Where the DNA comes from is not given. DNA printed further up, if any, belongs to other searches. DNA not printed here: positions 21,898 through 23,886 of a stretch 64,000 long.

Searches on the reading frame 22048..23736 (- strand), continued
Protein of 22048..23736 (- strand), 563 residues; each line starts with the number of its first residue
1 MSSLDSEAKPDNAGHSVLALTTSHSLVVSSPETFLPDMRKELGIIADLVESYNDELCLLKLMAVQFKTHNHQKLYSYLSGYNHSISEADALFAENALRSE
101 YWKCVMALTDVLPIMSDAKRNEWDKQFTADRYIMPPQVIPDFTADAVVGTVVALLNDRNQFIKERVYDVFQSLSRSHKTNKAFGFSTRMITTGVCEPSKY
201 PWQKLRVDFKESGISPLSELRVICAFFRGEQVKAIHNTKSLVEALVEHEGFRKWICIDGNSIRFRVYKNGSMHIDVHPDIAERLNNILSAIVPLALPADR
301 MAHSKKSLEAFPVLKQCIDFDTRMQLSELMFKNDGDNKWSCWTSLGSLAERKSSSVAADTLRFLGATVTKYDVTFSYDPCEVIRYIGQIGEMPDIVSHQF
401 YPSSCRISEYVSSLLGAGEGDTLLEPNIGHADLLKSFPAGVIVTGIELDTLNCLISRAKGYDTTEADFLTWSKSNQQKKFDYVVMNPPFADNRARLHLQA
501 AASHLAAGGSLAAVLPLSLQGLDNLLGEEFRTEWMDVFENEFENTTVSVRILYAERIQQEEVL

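Call 22: get_annotated_region(hit=H72, flank=5000)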
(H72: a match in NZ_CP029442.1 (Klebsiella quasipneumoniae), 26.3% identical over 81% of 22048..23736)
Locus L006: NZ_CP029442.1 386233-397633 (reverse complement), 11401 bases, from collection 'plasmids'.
description: Klebsiella quasipneumoniae strain CAV1947 plasmid pKPC_CAV1947-412, complete sequence
organism: Klebsiella quasipneumoniae (NCBI taxid 1463165)
taxonomy: Bacteria; Pseudomonadota; Gammaproteobacteria; Enterobacterales; Enterobacteriaceae; Klebsiella; Klebsiella quasipneumoniae
host: -; source: Hospital waste water; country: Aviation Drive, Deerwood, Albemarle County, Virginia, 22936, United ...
typing (MOB-suite, as given by PLSDB): conjugative; replicon Col(VCM04); relaxase MOBH,MOBH,MOBH; mating-pair formation MPF_F
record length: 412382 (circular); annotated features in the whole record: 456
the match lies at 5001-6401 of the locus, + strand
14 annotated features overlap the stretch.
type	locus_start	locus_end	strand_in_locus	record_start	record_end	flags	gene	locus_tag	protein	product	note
CDS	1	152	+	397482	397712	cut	-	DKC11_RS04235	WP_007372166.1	hypothetical protein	-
CDS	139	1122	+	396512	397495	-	rdgC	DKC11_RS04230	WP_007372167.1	recombination-associated protein RdgC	GO:0006310 - DNA recombination [Evidence IEA]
CDS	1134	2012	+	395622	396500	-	-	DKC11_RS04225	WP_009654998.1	hypothetical protein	-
CDS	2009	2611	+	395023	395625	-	-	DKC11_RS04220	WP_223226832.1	hypothetical protein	-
CDS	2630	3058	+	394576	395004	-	-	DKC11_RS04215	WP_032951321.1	HNH endonuclease signature motif containing protein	-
CDS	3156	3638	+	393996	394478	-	-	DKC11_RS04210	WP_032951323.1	hypothetical protein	-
CDS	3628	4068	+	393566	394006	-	-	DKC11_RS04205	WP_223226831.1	hypothetical protein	-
CDS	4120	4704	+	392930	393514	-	-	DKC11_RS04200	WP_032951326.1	hypothetical protein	-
CDS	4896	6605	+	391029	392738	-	-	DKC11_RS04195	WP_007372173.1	DUF4942 domain-containing protein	-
CDS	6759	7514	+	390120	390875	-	-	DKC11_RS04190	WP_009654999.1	hypothetical protein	-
CDS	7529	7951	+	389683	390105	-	-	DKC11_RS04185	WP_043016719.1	hypothetical protein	-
CDS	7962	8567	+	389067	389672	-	-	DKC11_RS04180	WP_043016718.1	hypothetical protein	-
CDS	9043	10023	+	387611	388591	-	-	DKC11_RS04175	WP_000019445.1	IS5-like element ISKpn26 family transposase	GO:0006313 - DNA transposition [Evidence IEA]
CDS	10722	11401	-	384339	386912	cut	-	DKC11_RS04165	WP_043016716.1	DEAD/DEAH box helicase family protein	-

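Call 24: find_homologous_proteins(query=window:22048-23736:-, max_evalue=1e-10)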
Query window:22048-23736:- (563 aa): 26 proteins with E <= 1e-10 among 8000 candidates.
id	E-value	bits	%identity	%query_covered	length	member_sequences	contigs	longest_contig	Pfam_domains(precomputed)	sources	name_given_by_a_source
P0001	0.0e+0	1268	99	100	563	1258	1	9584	PF05175.21,PF13708.12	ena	-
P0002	6.6e-260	881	70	99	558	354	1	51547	PF13708.12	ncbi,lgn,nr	ncbi:DUF4942 domain-containing protein [Escherichia coli]|nr:DUF4942 domain-containing protein [Esch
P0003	3.6e-252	856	68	99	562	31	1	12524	PF13708.12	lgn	-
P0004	7.0e-226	769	64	93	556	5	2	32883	PF13708.12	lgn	-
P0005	8.2e-225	765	64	93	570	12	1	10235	PF13708.12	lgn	-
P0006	4.6e-201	687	57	96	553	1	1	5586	PF13708.12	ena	-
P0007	9.4e-201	686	58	93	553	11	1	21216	PF13708.12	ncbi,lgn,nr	ncbi:DUF4942 domain-containing protein [Enterobacter asburiae]|nr:DUF4942 domain-containing protein 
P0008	6.3e-199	680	57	94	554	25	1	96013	PF13708.12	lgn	-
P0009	3.7e-185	634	68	75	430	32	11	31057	PF13708.12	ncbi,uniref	ncbi:DUF4942 domain-containing protein, partial [Enterobacter hormaechei]|uniref:DUF4942 domain-cont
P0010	6.6e-177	607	54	94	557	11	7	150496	PF13708.12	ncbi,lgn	-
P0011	1.8e-148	513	47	96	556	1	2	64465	PF13708.12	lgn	-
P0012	2.2e-148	513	47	94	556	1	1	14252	PF13708.12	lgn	-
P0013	3.6e-148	512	47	96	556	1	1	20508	PF13708.12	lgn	-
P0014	1.0e-147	511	47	96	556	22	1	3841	PF13708.12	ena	-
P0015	2.4e-146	506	46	96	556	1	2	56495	PF13708.12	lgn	-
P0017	2.7e-146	506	47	96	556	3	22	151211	PF13708.12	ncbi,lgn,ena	-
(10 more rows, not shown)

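Call 25: find_encoding_contigs(protein=P0004, flank=5000, max_places=2)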
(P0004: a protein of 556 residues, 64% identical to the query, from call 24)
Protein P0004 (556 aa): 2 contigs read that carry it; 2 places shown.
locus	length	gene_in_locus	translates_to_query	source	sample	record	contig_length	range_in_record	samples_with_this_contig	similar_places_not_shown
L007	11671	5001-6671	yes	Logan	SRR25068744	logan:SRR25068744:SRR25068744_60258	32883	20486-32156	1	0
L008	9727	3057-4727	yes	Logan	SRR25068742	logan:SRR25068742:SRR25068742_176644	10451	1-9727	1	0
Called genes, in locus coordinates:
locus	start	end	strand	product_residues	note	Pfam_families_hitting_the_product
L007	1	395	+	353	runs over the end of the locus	PF17762:HTH_ParB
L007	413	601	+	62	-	-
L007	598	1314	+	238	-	-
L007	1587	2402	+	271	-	-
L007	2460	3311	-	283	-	PF02086:MethyltransfD12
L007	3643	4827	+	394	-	-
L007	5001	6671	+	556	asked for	PF13708:DUF4942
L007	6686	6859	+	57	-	-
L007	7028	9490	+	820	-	PF13752:DUF4165, PF12245:Big_3_2, PF13750:Big_3_3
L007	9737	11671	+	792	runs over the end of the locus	PF13752:DUF4165, PF12245:Big_3_2, PF13750:Big_3_3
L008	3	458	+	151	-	?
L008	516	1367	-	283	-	PF02086:MethyltransfD12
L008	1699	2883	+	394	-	-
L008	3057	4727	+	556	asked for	PF13708:DUF4942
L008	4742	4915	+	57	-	-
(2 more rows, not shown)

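Call 26: find_encoding_contigs(protein=P0008, flank=5000, max_places=2)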
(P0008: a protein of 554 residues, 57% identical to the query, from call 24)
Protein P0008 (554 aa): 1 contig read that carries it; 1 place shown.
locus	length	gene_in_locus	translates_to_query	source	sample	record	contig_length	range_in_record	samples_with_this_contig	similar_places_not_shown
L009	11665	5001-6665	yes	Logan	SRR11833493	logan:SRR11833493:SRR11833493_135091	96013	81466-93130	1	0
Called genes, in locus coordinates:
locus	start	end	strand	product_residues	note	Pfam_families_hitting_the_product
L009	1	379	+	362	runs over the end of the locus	PF17762:HTH_ParB (weak)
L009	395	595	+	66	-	-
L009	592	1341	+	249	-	-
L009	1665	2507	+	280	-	-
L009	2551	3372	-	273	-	PF02086:MethyltransfD12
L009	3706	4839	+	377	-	PF17762:HTH_ParB (weak)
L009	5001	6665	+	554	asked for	PF13708:DUF4942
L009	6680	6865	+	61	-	-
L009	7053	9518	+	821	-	PF13752:DUF4165, PF19077:Big_13 (faint), PF12245:Big_3_2, PF13750:Big_3_3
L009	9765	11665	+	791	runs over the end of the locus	PF13752:DUF4165, PF19077:Big_13 (faint), PF12245:Big_3_2, PF13750:Big_3_3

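Call 27: find_encoding_contigs(protein=P0010, flank=5000, max_places=2)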
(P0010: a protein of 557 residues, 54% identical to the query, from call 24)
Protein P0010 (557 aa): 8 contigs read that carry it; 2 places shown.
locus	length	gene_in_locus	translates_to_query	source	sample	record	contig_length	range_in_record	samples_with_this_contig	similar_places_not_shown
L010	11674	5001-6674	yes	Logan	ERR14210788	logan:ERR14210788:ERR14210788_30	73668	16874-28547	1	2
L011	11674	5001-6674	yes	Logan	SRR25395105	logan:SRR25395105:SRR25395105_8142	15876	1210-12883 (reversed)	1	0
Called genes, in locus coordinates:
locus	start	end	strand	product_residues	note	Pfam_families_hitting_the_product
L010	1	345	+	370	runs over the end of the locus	-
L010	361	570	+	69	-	-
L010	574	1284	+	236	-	-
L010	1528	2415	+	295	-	-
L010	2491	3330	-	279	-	PF02086:MethyltransfD12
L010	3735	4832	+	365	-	-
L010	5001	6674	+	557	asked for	PF13708:DUF4942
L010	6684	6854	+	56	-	-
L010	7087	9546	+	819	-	PF13752:DUF4165, PF12245:Big_3_2, PF13750:Big_3_3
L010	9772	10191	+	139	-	-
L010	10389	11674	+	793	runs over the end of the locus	PF13752:DUF4165, PF19077:Big_13 (faint), PF12245:Big_3_2, PF13750:Big_3_3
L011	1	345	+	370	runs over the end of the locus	-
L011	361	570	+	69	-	-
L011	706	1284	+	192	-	-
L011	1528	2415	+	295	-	-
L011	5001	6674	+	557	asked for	PF13708:DUF4942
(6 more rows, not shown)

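Call 28: find_encoding_contigs(protein=P0017, flank=5000, max_places=2)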
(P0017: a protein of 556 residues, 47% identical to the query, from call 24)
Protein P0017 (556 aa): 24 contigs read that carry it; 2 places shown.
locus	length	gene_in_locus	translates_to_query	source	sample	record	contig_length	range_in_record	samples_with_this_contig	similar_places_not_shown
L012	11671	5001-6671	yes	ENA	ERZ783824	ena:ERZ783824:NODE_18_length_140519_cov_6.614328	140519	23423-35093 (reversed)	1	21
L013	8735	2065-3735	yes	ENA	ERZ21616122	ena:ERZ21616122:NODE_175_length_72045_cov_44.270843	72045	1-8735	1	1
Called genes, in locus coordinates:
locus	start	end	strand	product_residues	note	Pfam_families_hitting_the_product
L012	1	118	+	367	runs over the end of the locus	PF17762:HTH_ParB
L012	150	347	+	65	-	-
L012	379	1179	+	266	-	-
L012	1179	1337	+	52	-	-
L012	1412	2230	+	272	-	-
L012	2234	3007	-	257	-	PF02086:MethyltransfD12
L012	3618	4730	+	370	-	-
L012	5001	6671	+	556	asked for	PF13708:DUF4942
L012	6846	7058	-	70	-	-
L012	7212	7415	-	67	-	-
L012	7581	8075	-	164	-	-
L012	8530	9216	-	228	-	PF21983:NikA-like (faint)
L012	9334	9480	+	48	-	-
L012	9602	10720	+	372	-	PF21941:SMEK_N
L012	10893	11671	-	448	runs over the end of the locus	-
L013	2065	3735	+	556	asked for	PF13708:DUF4942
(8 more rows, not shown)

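Call 43: get_annotated_region(hit=H58, flank=4500)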
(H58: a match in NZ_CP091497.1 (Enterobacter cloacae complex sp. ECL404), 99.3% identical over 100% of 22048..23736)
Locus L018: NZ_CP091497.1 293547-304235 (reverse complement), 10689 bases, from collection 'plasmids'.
description: Enterobacter cloacae complex sp. ECL404 plasmid unnamed1, complete sequence
organism: Enterobacter cloacae complex sp. ECL404 (NCBI taxid 2912631)
taxonomy: Bacteria; Pseudomonadota; Gammaproteobacteria; Enterobacterales; Enterobacteriaceae; Enterobacter; Enterobacter cloacae complex sp. ECL404
host: -; source: cell culture,Drainage; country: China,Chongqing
typing (MOB-suite, as given by PLSDB): conjugative; replicon IncHI2A,rep_cluster_1088; relaxase MOBH; mating-pair formation MPF_F
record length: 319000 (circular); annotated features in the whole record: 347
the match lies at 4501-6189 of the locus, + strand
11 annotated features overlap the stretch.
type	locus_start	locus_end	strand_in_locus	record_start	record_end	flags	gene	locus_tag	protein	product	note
CDS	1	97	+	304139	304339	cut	-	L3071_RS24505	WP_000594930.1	hypothetical protein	-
CDS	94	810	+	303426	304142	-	-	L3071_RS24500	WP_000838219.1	zinc finger-like domain-containing protein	-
CDS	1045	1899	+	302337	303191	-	-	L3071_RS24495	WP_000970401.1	hypothetical protein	-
CDS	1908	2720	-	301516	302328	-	-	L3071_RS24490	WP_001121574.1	Dam family site-specific DNA-(adenine-N6)-methyltransferase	GO:0006306 - DNA methylation [Evidence IEA]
CDS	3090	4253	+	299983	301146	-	-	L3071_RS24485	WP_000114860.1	hypothetical protein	-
CDS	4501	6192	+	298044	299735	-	-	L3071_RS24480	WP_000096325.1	DUF4942 domain-containing protein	-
CDS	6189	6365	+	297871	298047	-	-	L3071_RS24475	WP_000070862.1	hypothetical protein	-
CDS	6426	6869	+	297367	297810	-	-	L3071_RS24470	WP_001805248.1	hypothetical protein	-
CDS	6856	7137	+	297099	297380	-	-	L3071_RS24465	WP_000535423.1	hypothetical protein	-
CDS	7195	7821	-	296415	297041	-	-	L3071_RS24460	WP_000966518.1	hypothetical protein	-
CDS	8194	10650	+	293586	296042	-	-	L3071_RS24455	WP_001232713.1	Ig-like domain-containing protein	-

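Call 55: predict_structure(alignment_id=A4)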
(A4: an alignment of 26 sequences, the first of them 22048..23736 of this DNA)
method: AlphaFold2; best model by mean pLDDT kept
length: 563 residues; sequences in the alignment: 26
mean_pLDDT: 81.1   pTM: 0.74
mean pLDDT of the five models: 81.1, 80.4, 79.1, 78.5, 76.3
residues with pLDDT >= 90: 227; 70-90: 232; 50-70: 59; < 50: 45
segments of 3 or more residues with pLDDT < 50: 1-36, 346-350, 561-563
pLDDT, mean of each block of 10 residues (from residue 1): 29 28 29 49 89 94 81 76 76 88 84 80 76 67 90 84 88 66 76 84 78 91 87 79 92 93 93 91 88 70 56 84 86 90 61 78 88 92 92 65 90 95 93 91 94 92 94 96 93 91 96 92 84 93 83 88 41
secondary structure, 60 per line:
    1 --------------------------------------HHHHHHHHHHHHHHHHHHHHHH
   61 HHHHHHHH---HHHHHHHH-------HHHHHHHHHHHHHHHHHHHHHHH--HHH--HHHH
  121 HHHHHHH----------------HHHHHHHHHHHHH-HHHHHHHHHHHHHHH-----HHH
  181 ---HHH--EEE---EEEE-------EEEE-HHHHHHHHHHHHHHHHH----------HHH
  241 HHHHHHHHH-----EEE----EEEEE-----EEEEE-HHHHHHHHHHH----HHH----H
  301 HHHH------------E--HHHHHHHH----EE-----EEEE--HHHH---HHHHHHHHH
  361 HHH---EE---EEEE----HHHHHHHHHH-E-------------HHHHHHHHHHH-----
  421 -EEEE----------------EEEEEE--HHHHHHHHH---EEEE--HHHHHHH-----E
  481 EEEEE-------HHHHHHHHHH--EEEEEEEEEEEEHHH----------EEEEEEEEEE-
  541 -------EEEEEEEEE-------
elements in order: H39-68 H72-79 H87-109 H117-127 H144-156 H158-172 E189-191 E195-198 E206-209 H211-227 H238-249 E255-257 E262-266 E272-276 H278-288 H300-304 H320-327 E339-342 H345-348 H352-363 E372-375 H380-389 H405-415 E422-425 E442-447 H450-458 E462-465 H468-474 E480-485 H493-502 E505-516 E530-539 E548-556

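Call 58: fold_search(model_id=the predicted structure, library=pdb)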
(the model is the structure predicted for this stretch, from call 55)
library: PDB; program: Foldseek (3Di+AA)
matches with E <= 10: 1535; with E <= 0.001: 780
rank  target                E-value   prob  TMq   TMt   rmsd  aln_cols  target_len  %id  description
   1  3c6k_C                9.0e-08  1.00  0.20  0.30  18.1       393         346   11  Crystal structure of human spermine synthase in complex with spermidine and 5-methylthioadenosine (released 2008-02-19)
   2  3c6m_B                1.2e-07  1.00  0.20  0.31  18.1       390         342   13  Crystal structure of human spermine synthase in complex with spermine and 5-methylthioadenosine (released 2008-02-19)
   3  5e71                  2.7e-07  1.00  0.23  0.38  21.4       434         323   14  Crystal structure of the archaeal tRNA m2G/m22G10 methyltransferase (aTrm11) from Thermococcus kodakarensis (released 2016-07-06)
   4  3tma                  3.1e-07  1.00  0.22  0.36   3.5       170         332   18  Crystal structure of TrmN from Thermus thermophilus (released 2012-03-14)
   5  6nj9_K                3.9e-07  1.00  0.23  0.38  17.6       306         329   11  Active state Dot1L bound to the H2B-Ubiquitinated nucleosome, 2-to-1 complex (released 2019-02-20)
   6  7xct_K                5.1e-07  1.00  0.24  0.38  18.9       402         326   12  Cryo-EM structure of Dot1L and H2BK34ub-H3K79Nle nucleosome 2:1 complex (released 2022-04-20)
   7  1wxw_B                6.4e-07  1.00  0.24  0.33  18.3       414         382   10  Crystal structure of Tt1595, a putative SAM-dependent methyltransferase from Thermus thermophillus HB8 (released 2005-08-02)
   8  5dpm                  7.5e-07  1.00  0.22  0.55   5.4       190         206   15  Crystal structure of UbiG mutant in complex with SAH (released 2016-09-21)
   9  3eey_B                9.8e-07  1.00  0.21  0.54   5.0       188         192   16  CRYSTAL STRUCTURE OF PUTATIVE RRNA-METHYLASE FROM Clostridium thermocellum (released 2008-09-16)
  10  4kdr                  1.4e-06  1.00  0.21  0.52   6.8       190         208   14  Crystal Structure of UBIG/SAH complex (released 2014-04-30)
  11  3lhd_A                1.4e-06  1.00  0.22  0.44   7.7       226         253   17  Crystal structure of P. abyssi tRNA m1A58 methyltransferase in complex with S-adenosyl-L-homocysteine (released 2010-05-19)
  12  4pon_B                1.6e-06  1.00  0.22  0.63   4.4       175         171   16  The crystal structure of a putative SAM-dependent methyltransferase, YtqB, from Bacillus subtilis (released 2014-04-02)
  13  1g8a                  1.6e-06  1.00  0.21  0.45   9.2       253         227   12  PYROCOCCUS HORIKOSHII FIBRILLARIN PRE-RRNA PROCESSING PROTEIN (released 2003-10-14)
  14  2fhp_B                1.8e-06  1.00  0.23  0.65   5.9       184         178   10  Crystal Structure of Putative Methylase from Enterococcus faecalis (released 2006-02-07)
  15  1o54                  1.8e-06  1.00  0.22  0.43   6.4       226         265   15  Crystal structure of SAM-dependent O-methyltransferase (TM0748) from Thermotoga maritima at 1.65 A resolution (released 2003-08-19)
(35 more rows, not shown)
